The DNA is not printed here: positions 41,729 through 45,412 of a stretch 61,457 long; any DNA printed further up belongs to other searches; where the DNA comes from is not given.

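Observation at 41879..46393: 1,504-aa thioredoxin-HEAT-thioredoxin-DsbD/CcdA-like fusion as the terminal gene of the Bat-like operon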

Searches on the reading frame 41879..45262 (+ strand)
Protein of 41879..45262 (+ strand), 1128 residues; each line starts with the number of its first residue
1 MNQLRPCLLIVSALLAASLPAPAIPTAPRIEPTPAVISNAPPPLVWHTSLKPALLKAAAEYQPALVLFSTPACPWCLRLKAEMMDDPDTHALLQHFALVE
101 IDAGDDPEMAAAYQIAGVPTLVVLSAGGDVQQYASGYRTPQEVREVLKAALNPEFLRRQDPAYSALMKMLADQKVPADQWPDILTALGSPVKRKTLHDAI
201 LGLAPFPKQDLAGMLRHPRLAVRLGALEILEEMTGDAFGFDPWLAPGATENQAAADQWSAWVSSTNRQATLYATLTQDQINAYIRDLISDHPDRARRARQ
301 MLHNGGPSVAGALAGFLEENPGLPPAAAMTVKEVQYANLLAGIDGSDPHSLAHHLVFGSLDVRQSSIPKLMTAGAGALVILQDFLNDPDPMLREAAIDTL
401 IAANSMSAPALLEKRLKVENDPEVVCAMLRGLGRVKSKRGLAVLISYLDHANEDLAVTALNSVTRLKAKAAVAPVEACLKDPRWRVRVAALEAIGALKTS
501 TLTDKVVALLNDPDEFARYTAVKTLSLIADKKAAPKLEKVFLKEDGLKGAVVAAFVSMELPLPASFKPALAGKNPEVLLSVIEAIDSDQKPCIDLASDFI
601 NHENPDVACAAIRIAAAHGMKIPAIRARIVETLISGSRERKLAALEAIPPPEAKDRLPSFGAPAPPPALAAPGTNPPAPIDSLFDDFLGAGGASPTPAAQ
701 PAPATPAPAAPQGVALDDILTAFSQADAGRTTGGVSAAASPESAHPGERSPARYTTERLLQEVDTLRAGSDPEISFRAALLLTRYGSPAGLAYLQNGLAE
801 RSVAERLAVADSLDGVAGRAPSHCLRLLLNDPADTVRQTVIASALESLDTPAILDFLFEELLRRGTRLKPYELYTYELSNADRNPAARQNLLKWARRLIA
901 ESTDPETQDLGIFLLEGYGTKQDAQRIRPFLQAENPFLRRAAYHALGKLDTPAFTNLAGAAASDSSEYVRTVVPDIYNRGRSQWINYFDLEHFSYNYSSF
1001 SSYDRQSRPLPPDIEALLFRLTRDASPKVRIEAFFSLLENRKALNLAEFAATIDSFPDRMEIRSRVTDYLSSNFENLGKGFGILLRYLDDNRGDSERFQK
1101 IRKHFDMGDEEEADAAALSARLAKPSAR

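Call 85: predict_structure(alignment_id=A4)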
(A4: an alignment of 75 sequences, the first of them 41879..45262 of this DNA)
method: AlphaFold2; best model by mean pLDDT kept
length: 1128 residues; sequences in the alignment: 75
mean_pLDDT: 85.9   pTM: 0.77
mean pLDDT of the five models: 85.9, 84.6, 83.8, 83.0, 82.5
residues with pLDDT >= 90: 784; 70-90: 159; 50-70: 78; < 50: 107
segments of 3 or more residues with pLDDT < 50: 1-6, 19-21, 23-29, 663-665, 667-675, 687-704, 712-716, 724-749, 999-1002, 1114-1128
pLDDT, mean of each block of 10 residues (from residue 1): 45 54 47 59 90 94 97 96 92 96 95 96 95 94 94 88 89 93 91 86 91 95 94 85 89 92 72 73 92 86 86 95 95 94 81 96 96 88 97 97 90 96 98 94 97 98 96 98 98 97 97 97 96 97 97 94 96 97 84 92 97 95 95 97 96 73 47 43 48 37 45 48 42 37 44 81 96 97 92 94 96 75 89 95 87 92 96 89 89 97 97 95 97 98 97 97 97 94 91 77 64 98 97 96 94 94 94 92 88 81 79 48 32
secondary structure, 60 per line:
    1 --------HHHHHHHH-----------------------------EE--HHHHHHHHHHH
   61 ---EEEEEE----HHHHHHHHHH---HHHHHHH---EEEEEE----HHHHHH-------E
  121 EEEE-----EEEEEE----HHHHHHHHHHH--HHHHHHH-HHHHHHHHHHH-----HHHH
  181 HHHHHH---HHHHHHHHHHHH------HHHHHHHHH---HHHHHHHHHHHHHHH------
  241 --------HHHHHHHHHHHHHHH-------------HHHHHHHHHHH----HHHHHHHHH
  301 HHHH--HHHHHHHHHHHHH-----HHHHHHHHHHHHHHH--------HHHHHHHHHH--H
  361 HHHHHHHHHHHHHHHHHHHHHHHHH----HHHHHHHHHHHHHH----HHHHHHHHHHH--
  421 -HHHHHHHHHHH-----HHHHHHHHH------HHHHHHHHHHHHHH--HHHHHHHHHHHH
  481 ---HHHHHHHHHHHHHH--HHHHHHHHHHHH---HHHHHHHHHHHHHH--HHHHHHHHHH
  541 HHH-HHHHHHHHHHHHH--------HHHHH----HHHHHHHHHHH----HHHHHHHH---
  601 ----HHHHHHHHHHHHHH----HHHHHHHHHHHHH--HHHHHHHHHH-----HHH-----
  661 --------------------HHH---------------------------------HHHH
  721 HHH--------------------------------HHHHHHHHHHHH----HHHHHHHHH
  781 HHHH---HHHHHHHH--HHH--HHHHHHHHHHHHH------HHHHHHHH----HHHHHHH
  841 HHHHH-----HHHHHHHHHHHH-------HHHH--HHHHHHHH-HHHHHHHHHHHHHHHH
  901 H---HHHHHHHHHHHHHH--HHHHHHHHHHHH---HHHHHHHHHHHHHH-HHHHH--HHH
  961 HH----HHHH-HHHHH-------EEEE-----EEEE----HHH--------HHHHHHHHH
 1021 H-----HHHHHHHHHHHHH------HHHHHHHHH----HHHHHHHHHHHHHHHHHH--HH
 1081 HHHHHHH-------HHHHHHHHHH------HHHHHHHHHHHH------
elements in order (helices of 4 or more, strands of 3 or more residues): H9-16 H50-60 E64-69 H74-83 H87-93 E97-102 H107-112 E120-124 E130-135 H140-150 H153-159 H161-171 H177-186 H190-201 H208-216 H220-234 H249-263 H277-287 H292-304 H307-319 H325-339 H348-357 H360-385 H390-403 H408-418 H422-432 H438-446 H453-466 H469-480 H484-497 H500-511 H515-528 H531-543 H545-557 H566-570 H575-585 H590-597 H605-618 H623-635 H638-647 H717-723 H756-767 H772-784 H788-795 H803-815 H822-829 H834-845 H851-862 H870-873 H876-883 H885-901 H905-918 H921-932 H936-949 H951-955 H958-962 H967-970 H972-976 E984-987 E993-996 H1012-1021 H1027-1039 H1046-1054 H1059-1076 H1079-1087 H1095-1104 H1111-1122

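Call 87: fold_search(model_id=the predicted structure, library=pdb)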
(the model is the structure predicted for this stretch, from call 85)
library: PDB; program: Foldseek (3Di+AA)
matches with E <= 10: 1515; with E <= 0.001: 343
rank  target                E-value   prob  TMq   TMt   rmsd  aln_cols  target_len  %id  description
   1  7z8v_D                1.2e-10  1.00  0.23  0.23  23.6      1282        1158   12  CAND1-SCF-SKP2 (SKP1deldel) CAND1 engaged SCF rocked (released 2023-04-19)
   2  7zbz_D                2.8e-10  1.00  0.22  0.22  24.1      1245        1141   13  CAND1 delhairpin-SCF-SKP2 CAND1 partly engaged SCF partly rocked (released 2023-04-19)
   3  7z8r_D                4.6e-10  1.00  0.24  0.24  23.7      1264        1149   13  CAND1-CUL1-RBX1 (released 2023-04-19)
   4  7z8t_D                1.6e-09  1.00  0.23  0.23  23.0      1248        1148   12  CAND1-SCF-SKP2 CAND1 engaged SCF rocked (released 2023-04-19)
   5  3w3u                  1.9e-08  1.00  0.20  0.21  25.8      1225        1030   12  Crystal structure of Kap121p mutant R349A/Q350A/D353A/E396A/N430K/D438A/N477A (released 2013-04-10)
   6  8or3_C                3.0e-08  1.00  0.29  0.28  22.1      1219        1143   12  CAND1-CUL1-RBX1-SKP1-SKP2-DCNL1 (released 2023-06-28)
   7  3w3v                  3.0e-08  1.00  0.22  0.23  25.3      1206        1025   12  Crystal structure of Kap121p mutant D353K/E396K/D438K (released 2013-04-10)
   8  4zj7_A                4.1e-08  1.00  0.20  0.21  25.0      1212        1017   11  Crystal structure of the karyopherin Kap121p bound to the extreme C-terminus of the protein phosphatase Cdc14p (released 2015-06-03)
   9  5h2v_A                4.9e-08  1.00  0.21  0.22  24.4      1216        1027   12  Crystal structure of the karyopherin Kap121p bound to the SUMO protease Ulp1p (released 2016-12-14)
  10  5j3v_A                6.1e-08  1.00  0.22  0.28  24.5       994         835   11  Crystal structure of human Karyopherin-beta2 bound to the histone H3 tail (released 2016-09-21)
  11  5ife_C                7.7e-08  1.00  0.27  0.34  17.1       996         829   12  Crystal structure of the human SF3b core complex (released 2016-10-26)
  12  7evn_C                9.2e-08  1.00  0.27  0.34  16.8       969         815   13  The cryo-EM structure of the DDX42-SF3b complex (released 2022-08-03)
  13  3w3x_A                1.0e-07  1.00  0.24  0.25  22.4      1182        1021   11  Crystal structure of Kap121p bound to Pho4p (released 2013-04-10)
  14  3w3t                  1.1e-07  1.00  0.21  0.23  25.7      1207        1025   12  Crystal structure of Kap121p (released 2013-04-10)
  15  7q3l_A                1.7e-07  1.00  0.26  0.33  15.7       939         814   13  Human 17S U2 snRNP 5' domain (released 2022-03-30)
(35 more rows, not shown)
